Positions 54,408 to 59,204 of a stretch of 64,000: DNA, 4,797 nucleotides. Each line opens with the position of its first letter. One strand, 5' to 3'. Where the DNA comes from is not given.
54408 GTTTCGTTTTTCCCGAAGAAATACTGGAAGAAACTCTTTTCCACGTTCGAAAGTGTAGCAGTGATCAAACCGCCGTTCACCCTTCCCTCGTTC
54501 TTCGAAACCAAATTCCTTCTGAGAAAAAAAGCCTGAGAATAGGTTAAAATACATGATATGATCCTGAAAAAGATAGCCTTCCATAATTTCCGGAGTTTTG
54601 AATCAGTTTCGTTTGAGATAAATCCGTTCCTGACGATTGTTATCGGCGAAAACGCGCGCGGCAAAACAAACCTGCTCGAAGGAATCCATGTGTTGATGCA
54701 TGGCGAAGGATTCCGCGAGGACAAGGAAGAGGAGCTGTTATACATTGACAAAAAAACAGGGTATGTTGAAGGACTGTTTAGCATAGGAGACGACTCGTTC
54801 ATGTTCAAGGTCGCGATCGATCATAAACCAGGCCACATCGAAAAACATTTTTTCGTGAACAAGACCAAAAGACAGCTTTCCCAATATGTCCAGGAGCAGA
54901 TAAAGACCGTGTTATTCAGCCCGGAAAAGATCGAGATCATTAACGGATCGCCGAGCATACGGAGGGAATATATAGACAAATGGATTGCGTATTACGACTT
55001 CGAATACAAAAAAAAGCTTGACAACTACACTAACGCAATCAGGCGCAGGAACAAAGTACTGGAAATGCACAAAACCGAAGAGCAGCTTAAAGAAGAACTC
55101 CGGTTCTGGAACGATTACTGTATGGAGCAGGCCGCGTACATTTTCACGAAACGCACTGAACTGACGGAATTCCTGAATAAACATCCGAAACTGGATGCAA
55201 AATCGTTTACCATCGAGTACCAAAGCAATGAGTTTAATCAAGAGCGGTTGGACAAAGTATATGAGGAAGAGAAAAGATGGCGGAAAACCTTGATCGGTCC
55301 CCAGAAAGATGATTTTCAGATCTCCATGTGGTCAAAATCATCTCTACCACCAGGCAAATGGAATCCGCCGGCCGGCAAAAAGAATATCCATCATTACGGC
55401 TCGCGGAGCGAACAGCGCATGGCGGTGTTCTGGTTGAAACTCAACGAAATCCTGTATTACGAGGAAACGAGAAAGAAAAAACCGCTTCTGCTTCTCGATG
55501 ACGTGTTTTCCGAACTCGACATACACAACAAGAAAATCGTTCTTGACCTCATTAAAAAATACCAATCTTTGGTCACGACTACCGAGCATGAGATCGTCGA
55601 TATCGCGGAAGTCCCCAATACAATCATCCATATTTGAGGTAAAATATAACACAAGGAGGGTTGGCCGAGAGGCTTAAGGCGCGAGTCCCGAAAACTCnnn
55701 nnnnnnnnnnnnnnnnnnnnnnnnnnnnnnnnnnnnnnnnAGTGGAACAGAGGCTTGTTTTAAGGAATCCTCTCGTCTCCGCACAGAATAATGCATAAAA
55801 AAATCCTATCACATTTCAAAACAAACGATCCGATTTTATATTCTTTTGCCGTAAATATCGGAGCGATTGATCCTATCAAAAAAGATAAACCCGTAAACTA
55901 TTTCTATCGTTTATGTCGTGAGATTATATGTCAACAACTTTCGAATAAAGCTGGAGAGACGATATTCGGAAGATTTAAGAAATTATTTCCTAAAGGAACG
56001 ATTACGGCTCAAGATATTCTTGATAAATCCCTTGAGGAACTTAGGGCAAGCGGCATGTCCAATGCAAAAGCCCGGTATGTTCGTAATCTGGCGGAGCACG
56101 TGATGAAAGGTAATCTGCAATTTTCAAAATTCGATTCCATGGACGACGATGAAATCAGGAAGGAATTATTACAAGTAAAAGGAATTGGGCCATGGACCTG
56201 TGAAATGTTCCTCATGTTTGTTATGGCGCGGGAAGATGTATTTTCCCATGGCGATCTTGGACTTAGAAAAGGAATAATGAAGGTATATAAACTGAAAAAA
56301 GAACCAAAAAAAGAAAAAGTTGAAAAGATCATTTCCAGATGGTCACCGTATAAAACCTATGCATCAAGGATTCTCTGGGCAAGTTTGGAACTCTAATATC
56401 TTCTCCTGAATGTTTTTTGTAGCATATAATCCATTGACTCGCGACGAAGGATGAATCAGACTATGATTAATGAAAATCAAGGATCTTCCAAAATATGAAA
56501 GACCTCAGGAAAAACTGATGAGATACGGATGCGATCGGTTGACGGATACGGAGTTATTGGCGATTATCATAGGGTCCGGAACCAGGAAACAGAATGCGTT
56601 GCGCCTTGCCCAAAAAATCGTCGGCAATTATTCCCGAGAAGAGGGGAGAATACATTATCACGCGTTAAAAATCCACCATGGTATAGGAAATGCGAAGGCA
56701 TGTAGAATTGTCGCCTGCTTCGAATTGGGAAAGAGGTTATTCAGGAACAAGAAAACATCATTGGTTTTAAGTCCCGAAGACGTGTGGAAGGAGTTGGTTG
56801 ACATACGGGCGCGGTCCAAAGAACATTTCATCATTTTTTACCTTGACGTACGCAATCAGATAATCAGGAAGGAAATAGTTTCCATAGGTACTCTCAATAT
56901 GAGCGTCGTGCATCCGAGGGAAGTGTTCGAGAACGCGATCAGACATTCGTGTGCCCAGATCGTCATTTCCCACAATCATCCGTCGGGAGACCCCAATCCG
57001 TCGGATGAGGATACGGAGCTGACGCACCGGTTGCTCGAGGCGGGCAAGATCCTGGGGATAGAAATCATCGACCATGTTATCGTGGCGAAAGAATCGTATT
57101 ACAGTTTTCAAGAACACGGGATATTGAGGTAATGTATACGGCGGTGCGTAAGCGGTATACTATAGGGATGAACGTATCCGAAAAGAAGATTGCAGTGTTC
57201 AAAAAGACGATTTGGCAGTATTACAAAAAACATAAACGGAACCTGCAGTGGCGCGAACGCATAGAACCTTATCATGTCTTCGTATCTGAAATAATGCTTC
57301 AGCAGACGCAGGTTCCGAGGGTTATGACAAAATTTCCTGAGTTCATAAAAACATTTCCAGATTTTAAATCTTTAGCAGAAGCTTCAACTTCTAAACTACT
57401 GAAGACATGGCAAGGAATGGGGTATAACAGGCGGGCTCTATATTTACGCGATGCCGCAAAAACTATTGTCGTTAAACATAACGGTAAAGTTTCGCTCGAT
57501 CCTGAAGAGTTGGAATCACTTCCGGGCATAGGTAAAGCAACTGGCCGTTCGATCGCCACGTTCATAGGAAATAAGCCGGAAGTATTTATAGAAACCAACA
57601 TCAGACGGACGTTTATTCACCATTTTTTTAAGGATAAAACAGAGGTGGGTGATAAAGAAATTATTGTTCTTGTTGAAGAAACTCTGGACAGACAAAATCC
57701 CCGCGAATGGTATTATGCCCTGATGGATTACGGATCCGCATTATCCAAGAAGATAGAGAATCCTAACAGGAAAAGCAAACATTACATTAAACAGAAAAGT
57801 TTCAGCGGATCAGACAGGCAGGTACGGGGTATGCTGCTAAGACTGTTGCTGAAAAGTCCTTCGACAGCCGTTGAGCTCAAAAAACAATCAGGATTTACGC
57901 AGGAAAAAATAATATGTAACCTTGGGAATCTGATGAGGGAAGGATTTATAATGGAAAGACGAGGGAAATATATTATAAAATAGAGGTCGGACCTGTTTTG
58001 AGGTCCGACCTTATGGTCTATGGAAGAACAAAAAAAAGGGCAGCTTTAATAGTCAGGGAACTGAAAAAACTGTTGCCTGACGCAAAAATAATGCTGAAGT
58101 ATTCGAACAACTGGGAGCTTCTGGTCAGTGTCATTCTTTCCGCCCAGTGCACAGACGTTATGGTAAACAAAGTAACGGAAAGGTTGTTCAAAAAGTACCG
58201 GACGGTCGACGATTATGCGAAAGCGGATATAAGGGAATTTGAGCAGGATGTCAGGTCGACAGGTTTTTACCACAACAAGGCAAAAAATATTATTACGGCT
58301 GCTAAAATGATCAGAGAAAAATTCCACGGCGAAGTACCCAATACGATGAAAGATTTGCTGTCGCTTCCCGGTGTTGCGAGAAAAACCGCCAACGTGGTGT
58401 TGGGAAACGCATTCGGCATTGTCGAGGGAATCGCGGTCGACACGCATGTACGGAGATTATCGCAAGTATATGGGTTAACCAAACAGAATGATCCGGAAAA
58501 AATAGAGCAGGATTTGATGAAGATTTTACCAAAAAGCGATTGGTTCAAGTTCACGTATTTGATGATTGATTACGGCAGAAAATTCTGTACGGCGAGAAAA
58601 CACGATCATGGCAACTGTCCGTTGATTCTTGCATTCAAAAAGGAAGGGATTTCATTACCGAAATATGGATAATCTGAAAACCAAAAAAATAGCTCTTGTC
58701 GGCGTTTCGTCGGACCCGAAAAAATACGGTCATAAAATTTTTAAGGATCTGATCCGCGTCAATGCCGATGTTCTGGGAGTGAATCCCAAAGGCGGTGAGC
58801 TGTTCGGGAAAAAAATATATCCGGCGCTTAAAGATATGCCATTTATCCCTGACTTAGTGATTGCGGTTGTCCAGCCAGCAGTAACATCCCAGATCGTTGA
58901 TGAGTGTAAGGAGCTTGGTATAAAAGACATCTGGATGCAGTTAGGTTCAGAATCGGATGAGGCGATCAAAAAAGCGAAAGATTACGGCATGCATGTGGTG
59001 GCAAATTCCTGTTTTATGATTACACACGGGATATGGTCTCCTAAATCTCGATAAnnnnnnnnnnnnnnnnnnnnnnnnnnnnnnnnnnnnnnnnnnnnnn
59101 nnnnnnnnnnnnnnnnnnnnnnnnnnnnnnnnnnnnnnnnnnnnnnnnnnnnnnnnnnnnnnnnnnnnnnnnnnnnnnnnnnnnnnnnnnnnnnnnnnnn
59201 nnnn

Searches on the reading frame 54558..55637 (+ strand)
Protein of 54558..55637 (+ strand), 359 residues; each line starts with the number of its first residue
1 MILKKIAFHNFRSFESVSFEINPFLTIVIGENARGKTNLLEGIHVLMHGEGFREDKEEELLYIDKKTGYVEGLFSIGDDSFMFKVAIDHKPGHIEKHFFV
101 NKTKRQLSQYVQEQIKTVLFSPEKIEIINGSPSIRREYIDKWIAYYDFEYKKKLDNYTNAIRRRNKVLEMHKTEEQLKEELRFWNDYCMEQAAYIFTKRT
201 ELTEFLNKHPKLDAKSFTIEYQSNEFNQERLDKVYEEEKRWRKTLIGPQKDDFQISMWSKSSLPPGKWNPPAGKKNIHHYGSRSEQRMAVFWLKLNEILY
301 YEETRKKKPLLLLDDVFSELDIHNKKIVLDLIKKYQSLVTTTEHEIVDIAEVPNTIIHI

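Call 5: search_protein_families(library=pfam, proteins=[window:54558-55637:+], max_evalue=0.01)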
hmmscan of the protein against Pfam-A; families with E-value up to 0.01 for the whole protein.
window:54558-55637:+ (359 aa): 7 families
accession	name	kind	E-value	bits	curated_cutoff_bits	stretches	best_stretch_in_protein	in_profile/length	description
PF02463.25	SMC_N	-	5e-17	62.5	40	1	3-352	2-207/220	RecF/RecN/SMC N terminal domain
PF13175.12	AAA_15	-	3.9e-09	37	32.1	1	1-236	1-181/374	AAA ATPase domain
PF13476.12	AAA_23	-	4.9e-09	37.5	27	1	5-191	1-185/201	AAA domain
PF13304.12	AAA_21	-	0.00037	21.1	27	1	25-59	1-50/304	AAA domain, putative AbiEii toxin, Type IV TA system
PF11398.14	DUF2813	-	0.00052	19.9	21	1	1-49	1-48/372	Protein of unknown function (DUF2813)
PF00931.28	NB-ARC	-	0.0033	17.2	23.5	1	305-355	98-149/248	NB-ARC domain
PF13555.12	AAA_29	-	0.0049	17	27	1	3-50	1-49/61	P-loop containing region of AAA domain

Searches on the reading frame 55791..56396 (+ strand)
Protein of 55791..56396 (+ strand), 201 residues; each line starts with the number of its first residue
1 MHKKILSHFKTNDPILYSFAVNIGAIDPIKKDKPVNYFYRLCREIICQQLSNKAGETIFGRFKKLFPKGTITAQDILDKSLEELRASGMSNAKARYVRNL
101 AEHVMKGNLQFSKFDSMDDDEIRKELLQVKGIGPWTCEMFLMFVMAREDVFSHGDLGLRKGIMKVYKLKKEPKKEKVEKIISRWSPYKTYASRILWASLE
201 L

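Call 5: search_protein_families(library=pfam, proteins=[window:55791-56396:+], max_evalue=0.01)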
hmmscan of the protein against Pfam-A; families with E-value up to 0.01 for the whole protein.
window:55791-56396:+ (201 aa): 1 family
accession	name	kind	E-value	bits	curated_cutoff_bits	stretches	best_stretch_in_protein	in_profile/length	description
PF00730.31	HhH-GPD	-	8.9e-16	58.6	26.2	1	43-184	2-105/108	HhH-GPD superfamily base excision DNA repair protein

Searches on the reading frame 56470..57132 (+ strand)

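Call 5: search_protein_families(library=pfam, proteins=[window:56470-57132:+], max_evalue=0.01)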
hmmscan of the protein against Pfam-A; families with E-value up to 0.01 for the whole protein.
window:56470-57132:+ (220 aa): 3 families
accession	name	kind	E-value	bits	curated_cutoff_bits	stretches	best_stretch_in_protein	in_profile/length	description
PF04002.20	RadC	-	7.1e-43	145.8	22.1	1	101-217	3-120/121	RadC-like JAB domain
PF20582.4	UPF0758_N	-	3.5e-22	78.7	27.1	1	3-78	1-77/77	UPF0758 N-terminal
PF14464.11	Prok-JAB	-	0.0042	17.4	25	1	149-189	51-94/114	Prokaryotic homologs of the JAB domain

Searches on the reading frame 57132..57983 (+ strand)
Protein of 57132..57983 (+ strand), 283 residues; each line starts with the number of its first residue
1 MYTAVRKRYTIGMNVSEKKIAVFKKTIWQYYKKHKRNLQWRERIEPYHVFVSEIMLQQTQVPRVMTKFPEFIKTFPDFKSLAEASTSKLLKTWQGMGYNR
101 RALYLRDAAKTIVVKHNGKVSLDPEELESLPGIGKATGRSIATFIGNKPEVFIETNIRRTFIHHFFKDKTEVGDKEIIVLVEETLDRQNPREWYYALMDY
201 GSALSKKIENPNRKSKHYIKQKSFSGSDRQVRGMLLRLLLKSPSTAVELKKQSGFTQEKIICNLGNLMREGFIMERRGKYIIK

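Call 5: search_protein_families(library=pfam, proteins=[window:57132-57983:+], max_evalue=0.01)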
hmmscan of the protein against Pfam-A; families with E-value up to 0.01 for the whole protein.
window:57132-57983:+ (283 aa): 3 families
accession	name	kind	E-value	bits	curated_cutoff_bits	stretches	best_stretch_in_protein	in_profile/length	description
PF00730.31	HhH-GPD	-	1.4e-15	57.9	26.2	1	51-170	1-92/108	HhH-GPD superfamily base excision DNA repair protein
PF00633.29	HHH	-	0.00016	21.8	24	1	118-143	4-29/30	Helix-hairpin-helix motif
PF01978.25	TrmB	-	0.0004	20.6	25.6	1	236-280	15-59/68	Sugar-specific transcriptional regulator TrmB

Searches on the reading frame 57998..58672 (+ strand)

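Call 22: search_protein_families(library=pfam, proteins=[window:57998-58672:+], max_evalue=0.01)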
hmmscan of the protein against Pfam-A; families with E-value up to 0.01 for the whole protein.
window:57998-58672:+ (224 aa): 3 families
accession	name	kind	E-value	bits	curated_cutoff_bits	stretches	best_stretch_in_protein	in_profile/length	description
PF00730.31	HhH-GPD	-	4.2e-26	91.8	26.2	1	43-179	1-108/108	HhH-GPD superfamily base excision DNA repair protein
PF00633.29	HHH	-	9.3e-07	28.8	24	1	109-135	2-28/30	Helix-hairpin-helix motif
PF14520.12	HHH_5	-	1.7e-05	25.6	27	0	118-162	2-45/57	Helix-hairpin-helix domain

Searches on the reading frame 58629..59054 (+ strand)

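Call 22: search_protein_families(library=pfam, proteins=[window:58629-59054:+], max_evalue=0.01)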
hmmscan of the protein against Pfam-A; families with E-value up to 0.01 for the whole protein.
window:58629-59054:+ (141 aa): 2 families
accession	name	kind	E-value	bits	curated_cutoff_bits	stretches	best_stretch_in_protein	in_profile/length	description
PF13380.12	CoA_binding_2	-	6.1e-33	114.1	22.8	1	19-133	1-115/116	CoA binding domain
PF02629.25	CoA_binding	-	3.3e-07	31.4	22.3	1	17-103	2-93/97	CoA binding domain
